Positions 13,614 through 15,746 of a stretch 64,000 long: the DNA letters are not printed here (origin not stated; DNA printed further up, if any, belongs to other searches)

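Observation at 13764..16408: Fused MtaA-like methyltransferase and corrinoid protein beside a QueG/RDase-like Fe-S protein in a non-methanogen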

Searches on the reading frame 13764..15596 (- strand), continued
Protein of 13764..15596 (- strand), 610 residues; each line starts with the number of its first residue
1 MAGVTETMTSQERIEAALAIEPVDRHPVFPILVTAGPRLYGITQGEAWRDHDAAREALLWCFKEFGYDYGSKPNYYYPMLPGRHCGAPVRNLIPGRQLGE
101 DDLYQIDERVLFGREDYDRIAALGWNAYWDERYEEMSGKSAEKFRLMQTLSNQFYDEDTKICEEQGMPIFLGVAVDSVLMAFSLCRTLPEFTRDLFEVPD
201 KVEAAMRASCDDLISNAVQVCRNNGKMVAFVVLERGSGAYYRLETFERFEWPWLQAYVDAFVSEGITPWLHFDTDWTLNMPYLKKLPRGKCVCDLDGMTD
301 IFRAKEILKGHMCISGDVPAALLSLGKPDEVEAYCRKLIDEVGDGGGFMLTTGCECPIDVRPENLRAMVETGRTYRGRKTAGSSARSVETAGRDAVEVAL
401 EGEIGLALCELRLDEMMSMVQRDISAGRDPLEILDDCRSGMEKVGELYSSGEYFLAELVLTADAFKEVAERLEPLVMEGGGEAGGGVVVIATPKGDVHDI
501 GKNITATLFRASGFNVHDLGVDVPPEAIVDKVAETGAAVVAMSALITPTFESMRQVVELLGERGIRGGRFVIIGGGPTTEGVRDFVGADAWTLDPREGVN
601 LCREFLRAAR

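Call 31: find_encoding_contigs(protein=P0086, flank=10000, max_places=2)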
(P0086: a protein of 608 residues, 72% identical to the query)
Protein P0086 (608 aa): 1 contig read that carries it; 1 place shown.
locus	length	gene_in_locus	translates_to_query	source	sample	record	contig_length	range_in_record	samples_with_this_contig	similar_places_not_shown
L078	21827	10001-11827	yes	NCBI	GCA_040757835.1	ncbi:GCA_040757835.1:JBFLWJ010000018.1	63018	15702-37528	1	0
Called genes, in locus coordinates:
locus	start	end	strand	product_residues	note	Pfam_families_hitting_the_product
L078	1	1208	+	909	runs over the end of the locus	PF01833:TIG, PF18998:Flg_new_2, PF01833:TIG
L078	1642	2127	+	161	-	-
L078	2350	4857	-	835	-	PF00174:Oxidored_molyb (faint), PF18986:DUF5719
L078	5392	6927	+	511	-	PF00174:Oxidored_molyb (weak)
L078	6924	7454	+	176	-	PF00174:Oxidored_molyb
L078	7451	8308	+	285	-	PF12849:PBP_like_2, PF13531:SBP_bac_11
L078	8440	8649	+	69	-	PF03459:TOBE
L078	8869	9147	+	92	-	PF00076:RRM_1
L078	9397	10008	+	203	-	-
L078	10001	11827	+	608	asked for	PF01208:URO-D, PF02607:B12-binding_2, PF02310:B12-binding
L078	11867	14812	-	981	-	PF13401:AAA_22 (faint), PF00990:GGDEF, PF00931:NB-ARC (weak), PF13191:AAA_16 (weak), PF13424:TPR_12, PF00515:TPR_1 (weak), PF07719:TPR_2 (weak), PF13424:TPR_12, +4 more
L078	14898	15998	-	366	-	PF04015:DUF362, PF13183:Fer4_8 (faint), PF14697:Fer4_21 (faint), PF00037:Fer4 (faint), PF12837:Fer4_6 (faint), PF12838:Fer4_7 (faint), PF13187:Fer4_9 (faint)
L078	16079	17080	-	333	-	PF00248:Aldo_ket_red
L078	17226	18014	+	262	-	PF14697:Fer4_21, PF00037:Fer4 (faint), PF12838:Fer4_7 (weak), PF13187:Fer4_9 (weak)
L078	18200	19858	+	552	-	PF00501:AMP-binding, PF13193:AMP-binding_C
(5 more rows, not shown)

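Call 33: search_dna_similar(query=window:13764-15596:-, collection=plasmids, mode=protein, max_evalue=0.001, max_rows=25)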
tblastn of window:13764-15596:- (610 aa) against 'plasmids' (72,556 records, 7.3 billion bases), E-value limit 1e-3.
Records with a match: 140; places in all: 147; records where one place covers at least 80% of the query: 3.
Best place of each record, by identity: <60% 140.
By first word of the organism name: Streptomyces 49; Escherichia 8; Rhodococcus 8; Phyllobacterium 6; Acinetobacter 6; Paracoccus 4; Sinorhizobium 4; Acaryochloris 3; Leptospira 2; Aminobacter 2; and 43 more.
By predicted mobility (MOB-suite, as given by PLSDB): non-mobilizable 108; mobilizable 23; conjugative 9.
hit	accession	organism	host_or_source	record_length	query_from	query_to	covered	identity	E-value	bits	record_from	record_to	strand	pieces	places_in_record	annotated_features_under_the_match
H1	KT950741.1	Escherichia coli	-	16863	8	609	99%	24.6%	1e-26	123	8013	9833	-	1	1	cmuA: CmuA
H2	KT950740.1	Escherichia coli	-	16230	1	608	100%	23.4%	2e-23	113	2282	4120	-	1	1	cmuA: CmuA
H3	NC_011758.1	Methylorubrum extorquens CM4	-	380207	1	608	100%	23.4%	2e-23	113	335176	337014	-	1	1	MtaA/CmuA family methyltransferase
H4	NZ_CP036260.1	Sporomusa termitida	whole organism,intestinal contents of ...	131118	11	378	60%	29.3%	2e-42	172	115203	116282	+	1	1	uroporphyrinogen decarboxylase family protein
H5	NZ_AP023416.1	Vescimonas fastidiosa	Homo sapiens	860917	323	594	45%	30.7%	1e-14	86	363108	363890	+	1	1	cobalamin-dependent protein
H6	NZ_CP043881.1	Leptospira interrogans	Homo sapiens,cell culture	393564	262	556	48%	26.3%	4e-15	87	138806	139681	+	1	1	metH: methionine synthase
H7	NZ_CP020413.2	Leptospira interrogans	Homo sapiens,human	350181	262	556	48%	26.3%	5e-15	87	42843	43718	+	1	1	metH: methionine synthase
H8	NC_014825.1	Ruminococcus albus 7 = DSM 20455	-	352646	350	605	42%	29.2%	3e-13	81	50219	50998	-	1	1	homocysteine S-methyltransferase family protein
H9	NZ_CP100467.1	Halomicrococcus gelatinilyticus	cell culture,sediment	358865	396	600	34%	35.6%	6e-17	93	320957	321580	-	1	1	corrinoid protein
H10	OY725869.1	Subdoligranulum variabile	-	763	419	592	29%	40.0%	1e-18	93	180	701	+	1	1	record has no annotation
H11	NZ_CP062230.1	Mesorhizobium onobrychidis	Sainfoin,pure bacterial culture,Nodule ...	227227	414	607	32%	34.9%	6e-14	83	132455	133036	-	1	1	B12-binding domain-containing protein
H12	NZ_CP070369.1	Paracoccus methylovorus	whole organism,grassland soil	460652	424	607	30%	36.8%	8e-15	86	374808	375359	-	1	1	B12-binding domain-containing protein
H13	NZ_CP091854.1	Terrarubrum flagellatum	cell culture,forest soil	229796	414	606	32%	34.5%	6e-13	80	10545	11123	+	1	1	B12-binding domain-containing protein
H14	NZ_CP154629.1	Acetoanaerobium noterae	cell culture,Sludge of a digestion ...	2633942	424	609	30%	35.8%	1e-16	92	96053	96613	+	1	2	none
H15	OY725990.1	Phocaeicola massiliensis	-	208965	358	556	33%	33.3%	2e-17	94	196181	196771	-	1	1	record has no annotation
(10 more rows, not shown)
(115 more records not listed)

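Call 34: get_annotated_region(hit=H3, flank=3000)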
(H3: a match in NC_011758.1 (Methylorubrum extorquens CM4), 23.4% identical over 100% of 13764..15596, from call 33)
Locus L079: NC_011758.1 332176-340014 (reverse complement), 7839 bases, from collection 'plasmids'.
description: Methylorubrum extorquens CM4 plasmid pCMU01, complete sequence
organism: Methylorubrum extorquens CM4 (NCBI taxid 440085)
taxonomy: Bacteria; Pseudomonadota; Alphaproteobacteria; Hyphomicrobiales; Methylobacteriaceae; Methylorubrum; Methylorubrum extorquens; Methylorubrum extorquens CM4
host: -; source: -; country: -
typing (MOB-suite, as given by PLSDB): conjugative; replicon rep_cluster_4; relaxase MOBQ; mating-pair formation MPF_I
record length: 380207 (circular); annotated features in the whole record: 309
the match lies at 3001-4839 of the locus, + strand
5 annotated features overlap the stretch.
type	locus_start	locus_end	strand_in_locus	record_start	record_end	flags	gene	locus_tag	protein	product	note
CDS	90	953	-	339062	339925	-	purU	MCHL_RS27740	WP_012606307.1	formyltetrahydrofolate deformylase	GO:0009152 - purine ribonucleotide biosynthetic process [Evidence IEA]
CDS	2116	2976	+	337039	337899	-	-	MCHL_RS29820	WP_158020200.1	uroporphyrinogen decarboxylase family protein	GO:0006779 - porphyrin-containing compound biosynthetic process [Evidence IEA]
CDS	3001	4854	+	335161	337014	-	-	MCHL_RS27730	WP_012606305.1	MtaA/CmuA family methyltransferase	-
CDS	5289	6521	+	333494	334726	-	-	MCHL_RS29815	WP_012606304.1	amidohydrolase family protein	-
CDS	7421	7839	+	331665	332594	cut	-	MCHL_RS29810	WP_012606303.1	transporter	-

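Call 35: get_annotated_region(hit=H4, flank=8000)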
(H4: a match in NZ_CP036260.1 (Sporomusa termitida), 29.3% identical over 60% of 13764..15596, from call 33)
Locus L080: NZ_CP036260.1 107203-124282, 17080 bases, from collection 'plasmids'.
description: Sporomusa termitida strain DSM 4440 plasmid pSPTER, complete sequence
organism: Sporomusa termitida (NCBI taxid 2377)
taxonomy: Bacteria; Bacillota; Negativicutes; Selenomonadales; Sporomusaceae; Sporomusa; Sporomusa termitida
host: -; source: whole organism,intestinal contents of termite Nasutitermes nigriceps; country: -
typing (MOB-suite, as given by PLSDB): non-mobilizable
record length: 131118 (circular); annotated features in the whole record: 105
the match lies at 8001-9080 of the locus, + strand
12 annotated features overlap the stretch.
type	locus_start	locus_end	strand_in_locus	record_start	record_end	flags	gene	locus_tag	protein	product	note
CDS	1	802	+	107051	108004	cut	-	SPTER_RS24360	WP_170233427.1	LysR family transcriptional regulator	GO:0006355 - regulation of DNA-templated transcription [Evidence IEA]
CDS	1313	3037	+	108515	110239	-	-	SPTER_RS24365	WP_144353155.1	hypothetical protein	-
CDS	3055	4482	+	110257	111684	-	-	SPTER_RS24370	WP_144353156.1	FAD-dependent oxidoreductase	-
CDS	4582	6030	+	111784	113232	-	-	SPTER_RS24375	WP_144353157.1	MFS transporter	GO:0055085 - transmembrane transport [Evidence IEA]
CDS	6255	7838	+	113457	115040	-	-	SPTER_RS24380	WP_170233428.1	response regulator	GO:0000160 - phosphorelay signal transduction system [Evidence IEA]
CDS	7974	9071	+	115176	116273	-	-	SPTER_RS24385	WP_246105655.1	uroporphyrinogen decarboxylase family protein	GO:0006779 - porphyrin-containing compound biosynthetic process [Evidence IEA]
CDS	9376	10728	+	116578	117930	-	-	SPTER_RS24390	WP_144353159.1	FAD-dependent oxidoreductase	-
CDS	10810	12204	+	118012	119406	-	-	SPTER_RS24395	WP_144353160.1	MFS transporter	GO:0055085 - transmembrane transport [Evidence IEA]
CDS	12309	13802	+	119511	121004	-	-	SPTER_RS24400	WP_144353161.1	S-layer homology domain-containing protein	-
CDS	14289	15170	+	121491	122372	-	-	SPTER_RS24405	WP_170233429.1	LysR family transcriptional regulator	GO:0006355 - regulation of DNA-templated transcription [Evidence IEA]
CDS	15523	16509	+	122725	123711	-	nrfD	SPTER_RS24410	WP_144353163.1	NrfD/PsrC family molybdoenzyme membrane anchor subunit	-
CDS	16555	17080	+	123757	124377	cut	-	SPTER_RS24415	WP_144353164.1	4Fe-4S dicluster domain-containing protein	-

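Call 39: predict_structure(alignment_id=A1)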
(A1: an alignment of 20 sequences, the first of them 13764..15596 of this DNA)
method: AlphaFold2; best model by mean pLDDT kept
length: 610 residues; sequences in the alignment: 20
mean_pLDDT: 72.0   pTM: 0.66
mean pLDDT of the five models: 72.0, 67.1, 64.2, 63.5, 61.8
residues with pLDDT >= 90: 84; 70-90: 282; 50-70: 180; < 50: 64
segments of 3 or more residues with pLDDT < 50: 1-3, 30-32, 86-108, 378-397, 480-482
pLDDT, mean of each block of 10 residues (from residue 1): 55 71 57 62 65 77 68 51 48 35 43 87 88 77 71 74 81 80 76 87 94 87 81 69 83 90 86 66 73 56 71 64 76 78 57 53 74 59 37 45 83 86 85 78 62 59 75 65 72 73 74 81 90 93 73 92 91 72 84 73 75
secondary structure, 60 per line:
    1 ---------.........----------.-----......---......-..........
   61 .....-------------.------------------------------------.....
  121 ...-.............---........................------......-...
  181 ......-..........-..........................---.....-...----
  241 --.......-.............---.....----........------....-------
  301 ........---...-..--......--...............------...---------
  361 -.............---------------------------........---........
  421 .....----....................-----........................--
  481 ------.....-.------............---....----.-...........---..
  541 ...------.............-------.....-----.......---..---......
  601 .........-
elements in order: H10-18 H35-40 H44-49 H51-65 H116-123 H125-137 H141-164 E171-176 H178-186 H188-197 H199-224 E228-232 H243-249 H251-263 E267-271 H276-283 E290-293 H301-308 E312-314 H320-325 H328-342 E349-351 H362-374 H402-409 H413-425 H430-449 H455-478 E487-491 H500-511 E515-518 H525-535 E539-543 H550-562 E570-574 H580-586 H595-609

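Call 41: fold_search(model_id=the predicted structure, library=pdb)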
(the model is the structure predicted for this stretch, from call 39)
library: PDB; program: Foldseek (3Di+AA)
matches with E <= 10: 1621; with E <= 0.001: 154
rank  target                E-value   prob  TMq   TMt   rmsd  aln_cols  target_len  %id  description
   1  4jgi_B                1.3e-13  1.00  0.28  0.75   3.6       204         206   36  1.5 Angstrom crystal structure of a novel cobalamin-binding protein from Desulfitobacterium hafniense DCB-2 (released 2013-08-07)
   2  4jgi_A                1.4e-13  1.00  0.28  0.74   3.7       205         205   36  1.5 Angstrom crystal structure of a novel cobalamin-binding protein from Desulfitobacterium hafniense DCB-2 (released 2013-08-07)
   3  9cbr                  2.0e-13  1.00  0.30  0.22  24.4       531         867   21  Methionine synthase from Thermus thermophilus HB8, Homocysteine, Folate, and Cobalamin Domains, Catalytic Conformation ( (released 2025-06-25)
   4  9cbo_A                5.7e-13  1.00  0.25  0.29  21.2       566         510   18  Methionine synthase from Thermus thermophilus HB8, Folate and Cobalamin Domains, Pre-Catalytic Conformation (Pre-Fol-o (released 2025-06-25)
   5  9cbo_E                9.4e-13  1.00  0.25  0.29  21.1       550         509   19  Methionine synthase from Thermus thermophilus HB8, Folate and Cobalamin Domains, Pre-Catalytic Conformation (Pre-Fol-o (released 2025-06-25)
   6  9cbo_D                1.2e-12  1.00  0.25  0.30  23.7       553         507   19  Methionine synthase from Thermus thermophilus HB8, Folate and Cobalamin Domains, Pre-Catalytic Conformation (Pre-Fol-o (released 2025-06-25)
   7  9cbq                  2.1e-12  1.00  0.26  0.31  21.5       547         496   20  Methionine synthase from Thermus thermophilus HB8, Folate demethylation state (Fol-on) (released 2025-07-02)
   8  7xcn_N                2.4e-12  1.00  0.27  0.67   4.5       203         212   34  Crystal structure of the MttB-MttC complex at 2.7 A resolution (released 2023-01-18)
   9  9cbp                  7.9e-12  1.00  0.25  0.19  18.1       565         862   18  Methionine synthase from Thermus thermophilus HB8, Homocysteine, Folate, and Cobalamin Domains, Pre-Catalytic State (Pre (released 2025-06-25)
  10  7xcn_P                1.1e-11  1.00  0.27  0.65   4.9       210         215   33  Crystal structure of the MttB-MttC complex at 2.7 A resolution (released 2023-01-18)
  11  7xcn_Q                1.4e-11  1.00  0.28  0.69   4.5       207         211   34  Crystal structure of the MttB-MttC complex at 2.7 A resolution (released 2023-01-18)
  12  8ssc                  1.6e-11  1.00  0.29  0.16  23.9       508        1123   19  Full-Length Methionine synthase from Thermus thermophilus HB8 (released 2023-10-18)
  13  7xcn_M                2.3e-11  1.00  0.27  0.63   5.3       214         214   34  Crystal structure of the MttB-MttC complex at 2.7 A resolution (released 2023-01-18)
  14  8g3h                  2.5e-11  1.00  0.25  0.19  20.6       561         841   18  Structure of cobalamin-dependent methionine synthase (MetH) in a resting state (released 2023-06-28)
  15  8sse_F                8.3e-10  1.00  0.28  0.33   4.5       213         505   30  Methionine synthase, C-terminal fragment, Cobalamin and Reactivation Domains from Thermus thermophilus HB8 (released 2023-10-11)
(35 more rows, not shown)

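Call 47: list_cluster_members(proteins=[P0001, P0005, P0121])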
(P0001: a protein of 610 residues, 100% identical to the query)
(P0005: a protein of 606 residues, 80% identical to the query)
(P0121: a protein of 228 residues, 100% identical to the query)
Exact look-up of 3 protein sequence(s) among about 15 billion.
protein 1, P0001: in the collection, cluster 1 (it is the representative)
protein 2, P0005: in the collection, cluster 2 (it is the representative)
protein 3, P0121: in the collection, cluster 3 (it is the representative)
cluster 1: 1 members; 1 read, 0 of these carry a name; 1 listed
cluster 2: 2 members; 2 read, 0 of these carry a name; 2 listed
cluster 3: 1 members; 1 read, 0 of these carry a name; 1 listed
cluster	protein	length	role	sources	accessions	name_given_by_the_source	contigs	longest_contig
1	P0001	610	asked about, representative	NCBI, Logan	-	-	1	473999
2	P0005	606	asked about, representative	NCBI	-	-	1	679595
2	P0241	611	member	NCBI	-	-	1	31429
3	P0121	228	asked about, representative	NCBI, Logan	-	-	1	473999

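Call 50: search_solved_structures(query=L034:4708-6426:+, max_evalue=1e-20)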
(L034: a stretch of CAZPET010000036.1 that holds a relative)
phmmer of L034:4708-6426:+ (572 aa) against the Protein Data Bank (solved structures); distinct sequences matched with E-value up to 1e-20: 78 (the best 60 are shown).
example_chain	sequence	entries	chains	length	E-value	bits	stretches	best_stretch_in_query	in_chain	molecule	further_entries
8weu_A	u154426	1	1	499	6.8e-45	157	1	197-553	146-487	Fatty-acyl-CoA synthase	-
8wev_A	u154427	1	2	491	9e-45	156.5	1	197-551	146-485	Feruloyl-CoA Synthetase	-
6k4c_A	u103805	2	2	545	1.7e-44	155.6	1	21-556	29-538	Ancestral luciferase AncLamp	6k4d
4fuq_A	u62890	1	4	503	3.3e-40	141.5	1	162-553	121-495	Malonyl CoA synthetase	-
6sq8_A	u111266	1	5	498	3.9e-40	141.2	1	195-553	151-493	Fatty acid CoA ligase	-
4gxq_A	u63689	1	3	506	9.2e-40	140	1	163-551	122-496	Malonyl CoA synthetase, Benzoate-CoA ligase Chimeric protein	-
4fut_A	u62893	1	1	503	1.9e-39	139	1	162-551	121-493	Malonyl CoA synthetase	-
6h1b_A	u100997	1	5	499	2.6e-39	138.5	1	195-552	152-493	Fatty acid CoA ligase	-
4gxr_A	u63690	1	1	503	1e-38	136.6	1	162-550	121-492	Malonyl CoA synthetase, Benzoate-CoA ligase Chimeric protein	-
5bsw_A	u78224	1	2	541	1.6e-38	135.9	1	193-540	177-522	4-coumarate--CoA ligase 2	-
5bsm_A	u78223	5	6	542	2.4e-38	135.3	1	193-540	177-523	4-coumarate--CoA ligase 2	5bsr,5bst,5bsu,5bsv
5u95_A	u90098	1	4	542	4.5e-38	134.4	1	193-540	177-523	4-coumarate--CoA ligase 2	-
3a9u_A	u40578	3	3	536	3.8e-36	128.1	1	191-537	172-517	4-coumarate--CoA ligase | 4-coumarate:CoA ligase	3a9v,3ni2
3ivr_A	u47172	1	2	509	3.9e-36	128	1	201-549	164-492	Putative long-chain-fatty-acid CoA ligase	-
5x8f_A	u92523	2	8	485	4.5e-36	127.8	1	191-537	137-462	2-succinylbenzoate--CoA ligase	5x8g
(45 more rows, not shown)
